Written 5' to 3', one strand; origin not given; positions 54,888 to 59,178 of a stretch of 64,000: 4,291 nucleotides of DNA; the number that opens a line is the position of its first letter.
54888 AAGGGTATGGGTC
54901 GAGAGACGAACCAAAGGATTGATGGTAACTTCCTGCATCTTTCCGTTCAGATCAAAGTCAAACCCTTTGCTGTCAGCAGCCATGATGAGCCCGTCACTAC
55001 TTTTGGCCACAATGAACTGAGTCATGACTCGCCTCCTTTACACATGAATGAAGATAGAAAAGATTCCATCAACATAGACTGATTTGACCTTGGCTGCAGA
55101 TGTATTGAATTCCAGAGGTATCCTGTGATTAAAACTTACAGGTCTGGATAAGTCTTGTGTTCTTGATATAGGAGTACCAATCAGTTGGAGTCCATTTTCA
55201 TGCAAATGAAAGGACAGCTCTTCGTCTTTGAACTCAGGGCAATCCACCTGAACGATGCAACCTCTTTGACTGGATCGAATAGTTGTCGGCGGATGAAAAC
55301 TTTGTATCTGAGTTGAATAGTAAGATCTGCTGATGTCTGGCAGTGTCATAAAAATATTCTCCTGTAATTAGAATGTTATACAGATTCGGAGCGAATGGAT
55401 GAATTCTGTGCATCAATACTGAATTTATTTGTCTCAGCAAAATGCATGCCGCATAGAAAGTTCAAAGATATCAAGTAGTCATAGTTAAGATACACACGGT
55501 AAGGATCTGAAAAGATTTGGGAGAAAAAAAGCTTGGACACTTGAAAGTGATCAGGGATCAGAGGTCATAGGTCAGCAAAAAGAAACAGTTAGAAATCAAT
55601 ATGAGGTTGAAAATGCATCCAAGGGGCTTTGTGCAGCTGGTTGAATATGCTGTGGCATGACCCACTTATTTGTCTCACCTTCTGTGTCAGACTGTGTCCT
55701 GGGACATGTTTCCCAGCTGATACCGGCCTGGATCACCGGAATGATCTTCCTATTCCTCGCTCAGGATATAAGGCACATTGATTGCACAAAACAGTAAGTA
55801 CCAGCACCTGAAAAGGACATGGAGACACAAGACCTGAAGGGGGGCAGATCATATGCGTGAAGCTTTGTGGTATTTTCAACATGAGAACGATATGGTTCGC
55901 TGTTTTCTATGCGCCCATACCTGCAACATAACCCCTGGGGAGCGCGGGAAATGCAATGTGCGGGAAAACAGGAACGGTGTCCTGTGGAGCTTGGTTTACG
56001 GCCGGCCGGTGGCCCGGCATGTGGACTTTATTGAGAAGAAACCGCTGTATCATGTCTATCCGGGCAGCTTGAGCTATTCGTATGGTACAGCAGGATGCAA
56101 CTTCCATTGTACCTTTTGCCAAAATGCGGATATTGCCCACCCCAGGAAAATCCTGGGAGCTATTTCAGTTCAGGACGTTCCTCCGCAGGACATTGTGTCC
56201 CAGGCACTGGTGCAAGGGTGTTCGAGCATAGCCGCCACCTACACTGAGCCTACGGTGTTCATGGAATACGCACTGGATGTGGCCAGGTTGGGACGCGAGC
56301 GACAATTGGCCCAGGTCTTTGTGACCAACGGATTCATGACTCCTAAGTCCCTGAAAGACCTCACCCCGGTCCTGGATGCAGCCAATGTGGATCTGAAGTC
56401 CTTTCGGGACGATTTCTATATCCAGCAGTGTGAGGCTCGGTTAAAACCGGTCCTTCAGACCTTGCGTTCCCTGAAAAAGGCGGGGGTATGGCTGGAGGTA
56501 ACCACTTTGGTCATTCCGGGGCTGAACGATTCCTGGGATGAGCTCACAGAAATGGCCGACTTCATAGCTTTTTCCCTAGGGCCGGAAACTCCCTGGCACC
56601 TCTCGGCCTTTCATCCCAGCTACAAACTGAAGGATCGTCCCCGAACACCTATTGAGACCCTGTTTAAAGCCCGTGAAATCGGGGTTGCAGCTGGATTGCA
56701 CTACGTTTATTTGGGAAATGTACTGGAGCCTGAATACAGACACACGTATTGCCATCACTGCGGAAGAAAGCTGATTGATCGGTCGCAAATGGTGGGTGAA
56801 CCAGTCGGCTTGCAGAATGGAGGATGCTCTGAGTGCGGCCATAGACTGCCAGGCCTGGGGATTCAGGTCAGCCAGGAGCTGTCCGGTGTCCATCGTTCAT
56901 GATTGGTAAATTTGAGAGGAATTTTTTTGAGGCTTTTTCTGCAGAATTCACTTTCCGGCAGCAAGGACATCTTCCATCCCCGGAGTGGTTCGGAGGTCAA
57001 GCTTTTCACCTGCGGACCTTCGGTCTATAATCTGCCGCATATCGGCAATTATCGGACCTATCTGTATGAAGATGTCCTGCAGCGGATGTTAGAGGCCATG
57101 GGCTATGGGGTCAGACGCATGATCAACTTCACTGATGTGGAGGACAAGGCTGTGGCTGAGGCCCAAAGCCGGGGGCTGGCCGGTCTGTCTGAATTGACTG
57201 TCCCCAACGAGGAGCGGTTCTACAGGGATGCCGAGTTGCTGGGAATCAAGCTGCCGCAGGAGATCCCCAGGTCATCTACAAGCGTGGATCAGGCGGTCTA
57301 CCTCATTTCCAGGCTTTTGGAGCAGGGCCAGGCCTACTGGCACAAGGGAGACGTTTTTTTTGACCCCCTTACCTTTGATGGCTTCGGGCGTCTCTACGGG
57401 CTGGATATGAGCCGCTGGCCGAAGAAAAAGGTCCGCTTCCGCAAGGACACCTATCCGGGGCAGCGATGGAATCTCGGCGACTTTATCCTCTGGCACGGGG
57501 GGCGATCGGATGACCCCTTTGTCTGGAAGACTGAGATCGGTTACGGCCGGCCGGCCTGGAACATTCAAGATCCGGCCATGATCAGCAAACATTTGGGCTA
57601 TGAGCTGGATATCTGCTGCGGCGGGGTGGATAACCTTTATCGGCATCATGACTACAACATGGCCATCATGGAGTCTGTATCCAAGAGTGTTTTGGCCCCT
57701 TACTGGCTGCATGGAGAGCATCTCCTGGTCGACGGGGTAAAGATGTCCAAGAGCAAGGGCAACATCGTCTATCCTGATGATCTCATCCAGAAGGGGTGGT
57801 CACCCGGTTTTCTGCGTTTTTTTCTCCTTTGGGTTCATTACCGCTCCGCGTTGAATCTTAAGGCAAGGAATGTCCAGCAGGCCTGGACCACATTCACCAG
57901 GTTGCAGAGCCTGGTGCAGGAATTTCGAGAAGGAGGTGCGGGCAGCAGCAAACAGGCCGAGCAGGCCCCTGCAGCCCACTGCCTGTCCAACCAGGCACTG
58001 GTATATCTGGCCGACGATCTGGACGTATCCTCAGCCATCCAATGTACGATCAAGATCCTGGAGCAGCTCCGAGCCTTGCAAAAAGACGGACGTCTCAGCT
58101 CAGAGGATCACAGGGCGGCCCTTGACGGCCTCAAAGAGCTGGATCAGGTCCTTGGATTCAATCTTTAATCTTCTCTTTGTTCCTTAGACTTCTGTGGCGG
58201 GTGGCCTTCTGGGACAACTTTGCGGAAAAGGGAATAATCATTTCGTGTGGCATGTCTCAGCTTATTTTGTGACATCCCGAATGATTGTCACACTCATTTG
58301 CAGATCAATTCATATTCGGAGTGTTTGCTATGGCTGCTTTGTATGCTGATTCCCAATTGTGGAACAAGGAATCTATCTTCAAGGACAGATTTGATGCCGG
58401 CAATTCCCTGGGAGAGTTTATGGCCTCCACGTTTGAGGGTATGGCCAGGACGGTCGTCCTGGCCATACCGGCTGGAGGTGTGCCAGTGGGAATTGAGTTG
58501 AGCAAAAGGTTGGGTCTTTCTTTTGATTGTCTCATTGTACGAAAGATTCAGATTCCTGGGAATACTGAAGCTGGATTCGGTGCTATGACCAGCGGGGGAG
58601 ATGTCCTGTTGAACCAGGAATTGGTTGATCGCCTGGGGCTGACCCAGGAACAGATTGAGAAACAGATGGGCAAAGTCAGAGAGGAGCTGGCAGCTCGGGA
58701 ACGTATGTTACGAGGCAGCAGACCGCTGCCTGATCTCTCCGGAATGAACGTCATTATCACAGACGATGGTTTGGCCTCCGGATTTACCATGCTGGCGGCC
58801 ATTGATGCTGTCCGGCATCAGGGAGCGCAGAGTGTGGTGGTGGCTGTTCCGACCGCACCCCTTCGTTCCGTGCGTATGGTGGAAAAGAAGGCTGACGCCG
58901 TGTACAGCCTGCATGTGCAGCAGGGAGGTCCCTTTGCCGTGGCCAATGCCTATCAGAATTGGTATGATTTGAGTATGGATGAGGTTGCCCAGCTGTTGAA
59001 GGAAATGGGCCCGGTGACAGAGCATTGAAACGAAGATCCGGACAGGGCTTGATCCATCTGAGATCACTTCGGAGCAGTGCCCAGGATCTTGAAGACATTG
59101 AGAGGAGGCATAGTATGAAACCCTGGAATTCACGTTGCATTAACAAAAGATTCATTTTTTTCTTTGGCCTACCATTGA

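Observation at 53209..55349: Unusual operon: Hsp20-like protein + proteasome-beta-like Ntn hydrolase + receiver + RsbW-like kinase, next to two hybrid histidine kinases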

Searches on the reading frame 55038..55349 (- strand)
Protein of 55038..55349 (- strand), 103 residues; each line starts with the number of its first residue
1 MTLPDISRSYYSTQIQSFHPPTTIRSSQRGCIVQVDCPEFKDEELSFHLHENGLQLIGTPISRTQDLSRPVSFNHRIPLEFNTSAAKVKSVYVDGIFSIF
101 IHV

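Call 3: search_protein_families(library=pfam, proteins=[window:55038-55349:-], max_evalue=1)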
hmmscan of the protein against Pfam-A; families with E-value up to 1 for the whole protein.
window:55038-55349:- (103 aa): 1 family
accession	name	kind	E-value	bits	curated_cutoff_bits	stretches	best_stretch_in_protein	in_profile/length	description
PF00011.27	HSP20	-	5.5e-05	23.6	20.8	1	25-101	3-85/102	Hsp20/alpha crystallin family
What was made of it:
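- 55038..55349 (-): Bare alpha-crystallin-domain (Hsp20-like) protein, 103 aa. It has a disordered N-terminus with an invariant LPDI.R motif and ends at the last ACD strand, so it has no C-terminal IXI tail. PF00011 E=5.5e-5, 23.6 bits against a cut-off of 20.8 (call 3).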

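Call 4: search_protein_families(library=ncbifam, proteins=[window:55038-55349:-], max_evalue=1)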
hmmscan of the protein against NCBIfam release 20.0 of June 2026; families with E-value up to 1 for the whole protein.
window:55038-55349:- (103 aa): 1 family
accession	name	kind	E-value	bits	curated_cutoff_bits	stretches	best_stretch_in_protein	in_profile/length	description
NF041799.1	Hsp14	equivalog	0.0008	19.3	100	1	16-101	15-106/118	archaeal heat shock protein Hsp14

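Call 31: list_cluster_members(proteins=[P0007, P0008, P0021, P0043, P0059, P0067, P0012, P0010, window:54387-55025:-, window:55038-55349:-])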
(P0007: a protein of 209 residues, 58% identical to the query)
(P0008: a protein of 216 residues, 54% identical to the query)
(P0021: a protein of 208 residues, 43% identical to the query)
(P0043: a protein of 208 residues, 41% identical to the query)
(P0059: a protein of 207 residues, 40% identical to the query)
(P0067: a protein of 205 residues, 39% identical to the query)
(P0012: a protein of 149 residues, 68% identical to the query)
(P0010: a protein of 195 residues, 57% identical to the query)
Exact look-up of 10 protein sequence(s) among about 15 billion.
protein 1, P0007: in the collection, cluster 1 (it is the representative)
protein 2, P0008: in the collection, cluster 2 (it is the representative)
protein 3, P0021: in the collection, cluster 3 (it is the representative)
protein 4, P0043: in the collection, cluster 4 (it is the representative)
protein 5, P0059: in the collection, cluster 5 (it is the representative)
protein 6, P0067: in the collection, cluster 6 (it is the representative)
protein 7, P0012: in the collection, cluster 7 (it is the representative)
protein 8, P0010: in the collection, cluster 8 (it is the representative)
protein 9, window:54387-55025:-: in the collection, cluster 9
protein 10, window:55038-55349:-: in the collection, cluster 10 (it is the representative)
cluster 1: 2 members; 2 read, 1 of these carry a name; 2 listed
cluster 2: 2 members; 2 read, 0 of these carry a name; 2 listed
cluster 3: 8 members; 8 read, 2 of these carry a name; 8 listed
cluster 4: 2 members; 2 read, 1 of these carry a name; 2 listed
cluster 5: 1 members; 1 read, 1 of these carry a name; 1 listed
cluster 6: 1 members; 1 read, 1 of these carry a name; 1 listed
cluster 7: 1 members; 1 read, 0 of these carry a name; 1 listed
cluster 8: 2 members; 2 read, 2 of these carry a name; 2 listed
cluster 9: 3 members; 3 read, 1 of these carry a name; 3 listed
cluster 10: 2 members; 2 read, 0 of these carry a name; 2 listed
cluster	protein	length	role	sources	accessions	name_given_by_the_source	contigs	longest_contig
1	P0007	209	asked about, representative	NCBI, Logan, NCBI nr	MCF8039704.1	MAG: hypothetical protein K9K79_10345 [Desulfohalobiaceae bacterium] | hypothetical protein [Desulfohalobiaceae bacterium]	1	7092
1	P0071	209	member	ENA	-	-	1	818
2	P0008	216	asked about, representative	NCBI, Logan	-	-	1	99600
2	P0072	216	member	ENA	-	-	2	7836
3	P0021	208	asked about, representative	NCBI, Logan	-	-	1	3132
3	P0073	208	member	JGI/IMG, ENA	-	hypothetical protein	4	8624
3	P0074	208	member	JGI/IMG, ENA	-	hypothetical protein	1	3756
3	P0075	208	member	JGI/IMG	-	-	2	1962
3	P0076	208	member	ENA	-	-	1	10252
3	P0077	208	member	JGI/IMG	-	-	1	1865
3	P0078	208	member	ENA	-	-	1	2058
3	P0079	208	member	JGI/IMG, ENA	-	-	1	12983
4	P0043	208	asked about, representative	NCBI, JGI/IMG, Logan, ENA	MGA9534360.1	MAG: hypothetical protein WBR24_00495 [Desulfobacterales bacterium] | hypothetical protein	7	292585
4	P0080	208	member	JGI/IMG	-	-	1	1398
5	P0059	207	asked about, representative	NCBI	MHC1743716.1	MAG: hypothetical protein AB9873_11875 [Syntrophobacteraceae bacterium]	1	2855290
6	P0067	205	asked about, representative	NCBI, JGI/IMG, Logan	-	hypothetical protein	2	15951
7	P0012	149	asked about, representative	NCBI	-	-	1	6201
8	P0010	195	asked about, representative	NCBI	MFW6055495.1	MAG: hypothetical protein ACOC9D_06270, partial [Thermodesulfobacteriota bacterium]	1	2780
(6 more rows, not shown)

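Call 42: find_homologous_proteins(query=window:55038-55349:-, max_evalue=0.01)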
Query window:55038-55349:- (103 aa): 5 proteins with E <= 0.01 among 5 candidates.
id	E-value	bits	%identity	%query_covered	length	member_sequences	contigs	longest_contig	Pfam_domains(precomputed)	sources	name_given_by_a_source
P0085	8.2e-63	226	100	100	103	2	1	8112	-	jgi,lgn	-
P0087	3.7e-53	195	87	100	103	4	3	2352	-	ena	-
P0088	2.2e-45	170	75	100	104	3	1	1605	-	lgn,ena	-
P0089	1.4e-41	158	73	98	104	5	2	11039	-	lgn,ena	-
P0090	2.2e-39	151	69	99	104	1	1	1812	-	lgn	-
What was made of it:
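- Tried and rejected: The word-based search found only 5 Hsp20-like homologues (call 42).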

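Call 43: find_encoding_contigs(protein=P0089, flank=8000, max_places=3)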
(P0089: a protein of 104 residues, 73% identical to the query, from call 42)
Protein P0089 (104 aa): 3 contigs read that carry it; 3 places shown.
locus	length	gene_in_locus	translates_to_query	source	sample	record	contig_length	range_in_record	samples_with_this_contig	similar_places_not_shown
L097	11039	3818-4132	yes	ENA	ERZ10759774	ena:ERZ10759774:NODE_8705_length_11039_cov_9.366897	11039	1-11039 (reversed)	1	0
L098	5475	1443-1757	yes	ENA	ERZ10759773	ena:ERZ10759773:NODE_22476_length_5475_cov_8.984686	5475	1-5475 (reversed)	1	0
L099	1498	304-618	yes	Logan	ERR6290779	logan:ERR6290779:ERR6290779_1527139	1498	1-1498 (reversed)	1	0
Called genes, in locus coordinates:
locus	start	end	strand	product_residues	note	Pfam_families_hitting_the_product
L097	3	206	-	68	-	?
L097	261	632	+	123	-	PF02943:FeThRed_B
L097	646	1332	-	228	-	PF00156:Pribosyltran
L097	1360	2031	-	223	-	PF00072:Response_reg, PF00196:GerE, PF13384:HTH_23 (weak)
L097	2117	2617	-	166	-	PF13581:HATPase_c_2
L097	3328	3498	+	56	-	PF06397:Desulfoferrod_N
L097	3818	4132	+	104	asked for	-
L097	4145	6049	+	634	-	PF03063:Prismane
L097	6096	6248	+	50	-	-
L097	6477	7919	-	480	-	PF07992:Pyr_redox_2, PF00070:Pyr_redox, PF02852:Pyr_redox_dim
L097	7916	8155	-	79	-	-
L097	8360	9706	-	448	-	PF01266:DAO (faint), PF07992:Pyr_redox_2, PF13738:Pyr_redox_3, PF00070:Pyr_redox, PF02852:Pyr_redox_dim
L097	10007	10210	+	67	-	PF07311:Dodecin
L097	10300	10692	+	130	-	PF04343:DUF488, PF22751:DUF488-N3a, PF22752:DUF488-N3i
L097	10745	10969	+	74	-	-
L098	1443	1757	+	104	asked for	-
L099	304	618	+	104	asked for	-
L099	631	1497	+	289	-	?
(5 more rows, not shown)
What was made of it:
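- L097-L099 have the Hsp20-like gene followed by Prismane (call 43).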

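Call 49: find_related_loci(query=A2, collection=metagenome_contigs, flank=6000)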
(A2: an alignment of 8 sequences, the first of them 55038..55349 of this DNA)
Query A2 (103 aa) in metagenome_contigs; peptide patterns used: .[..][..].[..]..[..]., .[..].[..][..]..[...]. (x = any residue, [..] = any of these).
100 stretches matched a pattern; 1 encode a relative of the query (tblastn E <= 1e-3); 1 distinct loci.
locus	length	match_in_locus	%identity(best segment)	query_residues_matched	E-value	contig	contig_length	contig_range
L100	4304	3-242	43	23-102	1e-24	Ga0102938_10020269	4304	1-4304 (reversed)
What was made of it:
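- Tried and rejected: Scanning JGI metagenome contigs with the Hsp20-like alignment returned only one locus, L100 (call 49).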

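Call 58: predict_structure(alignment_id=A3)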
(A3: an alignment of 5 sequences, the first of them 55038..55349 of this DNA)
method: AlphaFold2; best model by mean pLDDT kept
length: 103 residues; sequences in the alignment: 5
mean_pLDDT: 75.6   pTM: 0.64
mean pLDDT of the five models: 75.6, 74.5, 74.1, 56.5, 39.9
residues with pLDDT >= 90: 20; 70-90: 54; 50-70: 12; < 50: 17
segments of 3 or more residues with pLDDT < 50: 1-16
pLDDT, mean of each block of 10 residues (from residue 1): 39 51 86 88 87 85 56 82 86 91 86
secondary structure, 60 per line:
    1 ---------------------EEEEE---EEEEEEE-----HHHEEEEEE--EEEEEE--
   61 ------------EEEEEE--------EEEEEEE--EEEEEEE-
elements in order: E22-26 E30-36 E45-50 E53-58 E73-78 E87-93 E96-102
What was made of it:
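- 55038..55349 (-): The AF2 model has pLDDT 75.6 and seven strands (call 58).
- On Small heat-shock proteins (PF00011): The model is only moderate (pLDDT 75.6, built from a 5-sequence alignment, call 58).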

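Call 62: fold_search(model_id=the predicted structure, library=pdb)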
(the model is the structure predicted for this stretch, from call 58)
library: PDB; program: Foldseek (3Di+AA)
matches with E <= 10: 697; with E <= 0.001: 85
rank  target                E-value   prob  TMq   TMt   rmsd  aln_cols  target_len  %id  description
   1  3vqm_K                4.6e-06  1.00  0.70  0.67   8.3       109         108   19  Small heat shock protein hsp14.0 of C-terminal deletion variant with C-terminal peptide (released 2012-06-06)
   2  3vqm_C                8.9e-06  1.00  0.71  0.71   2.7        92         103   20  Small heat shock protein hsp14.0 of C-terminal deletion variant with C-terminal peptide (released 2012-06-06)
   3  3vqm_E                1.1e-05  1.00  0.71  0.67   2.6        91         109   20  Small heat shock protein hsp14.0 of C-terminal deletion variant with C-terminal peptide (released 2012-06-06)
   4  3aab_A                1.6e-05  1.00  0.69  0.65   4.5       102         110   22  Small heat shock protein hsp14.0 with the mutations of I120F and I122F in the form I crystal (released 2010-11-17)
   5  3vqm_D                1.8e-05  1.00  0.72  0.68   2.5        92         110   20  Small heat shock protein hsp14.0 of C-terminal deletion variant with C-terminal peptide (released 2012-06-06)
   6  2byu_A                1.8e-05  1.00  0.67  0.68   3.4        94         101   16  Negative stain EM reconstruction of M.tuberculosis Acr1(Hsp 16.3) fitted with wheat sHSP dimer (released 2005-08-22)
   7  3vql_A                1.9e-05  1.00  0.70  0.68   2.6        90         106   20  Small heat shock protein hsp14.0 of C-terminal deletion variant (released 2012-06-06)
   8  6l6m_A                2.2e-05  1.00  0.63  0.63   4.0        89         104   18  HSP18.5 from E. histolytica (released 2020-11-04)
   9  3vqm_G                2.4e-05  1.00  0.70  0.65   2.9        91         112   19  Small heat shock protein hsp14.0 of C-terminal deletion variant with C-terminal peptide (released 2012-06-06)
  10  2h50_A                2.8e-05  1.00  0.66  0.72   3.4        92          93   16  Multiple distinct assemblies reveal conformational flexibility in the small heat shock protein Hsp26 (released 2006-08-01)
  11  7bzw_1                3.0e-05  1.00  0.62  0.63   3.2        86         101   24  Structure of Hsp21 (released 2021-04-28)
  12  4ylc_D                3.1e-05  1.00  0.72  0.65   7.9       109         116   23  Crystal Structure of Del-C4 mutant of hsp14.1 from Sulfolobus solfatataricus P2 (released 2015-11-04)
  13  5zul_E                3.3e-05  1.00  0.61  0.68   4.3        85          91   19  Small heat shock protein from Mycobacterium marinum M : Form-3 (released 2019-01-30)
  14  3vqm_H                3.5e-05  1.00  0.71  0.72   2.8        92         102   18  Small heat shock protein hsp14.0 of C-terminal deletion variant with C-terminal peptide (released 2012-06-06)
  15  3vql_B                3.7e-05  1.00  0.71  0.65   2.5        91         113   20  Small heat shock protein hsp14.0 of C-terminal deletion variant (released 2012-06-06)
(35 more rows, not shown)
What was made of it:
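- On Small heat-shock proteins (PF00011): The top 50 Foldseek hits are all sHSPs, TM about 0.7 (call 62).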

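Call 70: search_protein_families(library=padloc, proteins=[window:55038-55349:-], max_evalue=0.01)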
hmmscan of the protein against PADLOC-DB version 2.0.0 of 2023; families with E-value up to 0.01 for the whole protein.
window:55038-55349:- (103 aa): 0 families

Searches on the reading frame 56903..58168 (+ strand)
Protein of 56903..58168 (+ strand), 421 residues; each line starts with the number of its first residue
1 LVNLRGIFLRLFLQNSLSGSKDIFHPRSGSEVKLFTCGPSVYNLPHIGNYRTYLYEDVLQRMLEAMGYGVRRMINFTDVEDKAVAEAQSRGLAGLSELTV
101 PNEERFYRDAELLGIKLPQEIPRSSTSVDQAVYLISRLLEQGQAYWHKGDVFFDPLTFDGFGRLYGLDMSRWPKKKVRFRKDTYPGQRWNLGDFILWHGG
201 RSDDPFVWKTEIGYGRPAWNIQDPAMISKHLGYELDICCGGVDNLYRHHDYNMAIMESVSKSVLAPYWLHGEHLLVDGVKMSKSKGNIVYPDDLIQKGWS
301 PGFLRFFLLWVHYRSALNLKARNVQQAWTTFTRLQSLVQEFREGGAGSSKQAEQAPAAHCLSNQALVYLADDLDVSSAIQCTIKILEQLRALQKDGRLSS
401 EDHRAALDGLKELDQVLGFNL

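Call 3: search_protein_families(library=pfam, proteins=[window:56903-58168:+], max_evalue=1)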
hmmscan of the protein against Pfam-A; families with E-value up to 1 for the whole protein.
window:56903-58168:+ (421 aa): 5 families
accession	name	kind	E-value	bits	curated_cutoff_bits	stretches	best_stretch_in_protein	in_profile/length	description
PF01406.26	tRNA-synt_1e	-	8e-67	226.2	27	1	25-327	3-299/301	tRNA synthetases class I (C) catalytic domain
PF09334.17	tRNA-synt_1g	-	2.4e-09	36.9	20.1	1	243-310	291-356/391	tRNA synthetases class I (M)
PF01921.24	tRNA-synt_1f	-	1.2e-07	31.4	27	2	265-345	266-341/360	tRNA synthetases class I (K)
PF00133.28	tRNA-synt_1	-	6e-05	22.4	22.7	1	269-319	364-413/414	tRNA synthetases class I (I, L, M and V)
PF00749.27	tRNA-synt_1c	-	0.093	12.1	23.4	1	103-146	53-96/314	tRNA synthetases class I (E and Q), catalytic domain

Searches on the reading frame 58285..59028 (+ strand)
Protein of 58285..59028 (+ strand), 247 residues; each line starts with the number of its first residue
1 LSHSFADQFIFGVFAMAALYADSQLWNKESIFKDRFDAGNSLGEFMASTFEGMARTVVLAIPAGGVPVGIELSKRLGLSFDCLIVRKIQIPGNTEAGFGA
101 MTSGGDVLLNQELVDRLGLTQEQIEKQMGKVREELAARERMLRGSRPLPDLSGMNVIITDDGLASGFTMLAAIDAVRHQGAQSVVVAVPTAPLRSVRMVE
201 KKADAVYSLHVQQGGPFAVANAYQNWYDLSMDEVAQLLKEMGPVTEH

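Call 56: search_protein_families(library=pfam, proteins=[window:58285-59028:+], max_evalue=0.001)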
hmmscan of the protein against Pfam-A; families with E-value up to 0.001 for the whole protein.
window:58285-59028:+ (247 aa): 1 family
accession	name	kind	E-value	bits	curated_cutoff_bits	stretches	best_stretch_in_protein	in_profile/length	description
PF00156.33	Pribosyltran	-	8.7e-15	54.8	26.3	1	53-207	28-141/158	Phosphoribosyl transferase domain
